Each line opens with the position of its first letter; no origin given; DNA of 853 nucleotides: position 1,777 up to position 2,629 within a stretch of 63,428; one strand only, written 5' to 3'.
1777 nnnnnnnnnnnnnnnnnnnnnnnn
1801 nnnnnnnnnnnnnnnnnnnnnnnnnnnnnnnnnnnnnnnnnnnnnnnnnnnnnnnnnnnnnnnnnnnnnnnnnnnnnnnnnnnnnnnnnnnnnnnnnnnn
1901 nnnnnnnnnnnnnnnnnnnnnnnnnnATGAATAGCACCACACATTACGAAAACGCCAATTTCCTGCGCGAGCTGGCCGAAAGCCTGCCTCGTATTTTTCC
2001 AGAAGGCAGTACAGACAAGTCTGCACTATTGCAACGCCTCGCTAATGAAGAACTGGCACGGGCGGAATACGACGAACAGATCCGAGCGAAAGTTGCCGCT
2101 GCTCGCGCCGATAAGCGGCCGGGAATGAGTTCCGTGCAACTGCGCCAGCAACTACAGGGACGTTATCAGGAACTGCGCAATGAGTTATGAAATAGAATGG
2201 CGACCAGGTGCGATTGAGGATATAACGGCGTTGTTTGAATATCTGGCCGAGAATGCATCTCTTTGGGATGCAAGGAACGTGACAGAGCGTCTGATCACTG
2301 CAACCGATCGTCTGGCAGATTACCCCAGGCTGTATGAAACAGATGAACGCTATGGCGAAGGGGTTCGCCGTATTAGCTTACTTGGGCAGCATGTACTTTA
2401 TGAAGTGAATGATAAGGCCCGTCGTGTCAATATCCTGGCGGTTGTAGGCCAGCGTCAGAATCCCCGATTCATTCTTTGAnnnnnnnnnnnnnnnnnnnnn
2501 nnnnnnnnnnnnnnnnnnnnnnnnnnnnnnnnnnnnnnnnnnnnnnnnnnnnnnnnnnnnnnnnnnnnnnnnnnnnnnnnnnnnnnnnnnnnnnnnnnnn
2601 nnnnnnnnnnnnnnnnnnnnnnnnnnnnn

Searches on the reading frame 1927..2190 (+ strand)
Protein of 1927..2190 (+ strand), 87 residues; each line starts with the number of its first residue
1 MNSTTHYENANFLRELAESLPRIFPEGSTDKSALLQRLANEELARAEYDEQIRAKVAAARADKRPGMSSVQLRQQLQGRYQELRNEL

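Call 3: search_protein_families(library=pfam, proteins=[window:1927-2190:+], max_evalue=1)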
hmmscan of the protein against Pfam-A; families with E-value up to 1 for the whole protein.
window:1927-2190:+ (87 aa): 4 families
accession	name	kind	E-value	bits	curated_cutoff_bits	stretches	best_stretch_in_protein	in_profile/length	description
PF21217.3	PaaA2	-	0.0018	18.7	27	1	46-66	4-24/33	Stability determinant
PF10595.14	FAM161A_B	-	0.067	12.6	29.9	1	14-84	267-339/364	Protein FAM161A/B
PF13624.11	SurA_N_3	-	0.085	13.1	27.2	1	18-58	118-158/162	SurA-like N-terminal domain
PF18081.7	FANC_SAP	-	0.17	12.5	23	1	14-44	14-44/51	Fanconi anemia-associated nuclease SAP domain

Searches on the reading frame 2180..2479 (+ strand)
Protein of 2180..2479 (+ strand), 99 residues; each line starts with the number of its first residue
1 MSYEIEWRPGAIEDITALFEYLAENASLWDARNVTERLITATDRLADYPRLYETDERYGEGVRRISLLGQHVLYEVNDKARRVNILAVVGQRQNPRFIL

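Call 3: search_protein_families(library=pfam, proteins=[window:2180-2479:+], max_evalue=1)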
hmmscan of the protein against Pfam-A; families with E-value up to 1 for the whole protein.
window:2180-2479:+ (99 aa): 4 families
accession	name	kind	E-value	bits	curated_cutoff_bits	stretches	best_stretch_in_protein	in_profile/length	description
PF05016.21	ParE_toxin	-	8.1e-13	49.2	23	1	5-94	1-88/89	ParE toxin of type II toxin-antitoxin system, parDE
PF00312.27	Ribosomal_S15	-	0.16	12.6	31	1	63-94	27-58/81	Ribosomal protein S15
PF20415.3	DUF6699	-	0.2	12.3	24.1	1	16-74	64-122/131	Family of unknown function (DUF6699)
PF02489.21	Herpes_glycop_H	-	0.27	10.2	20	1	5-79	7-67/501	Herpesvirus glycoprotein H main domain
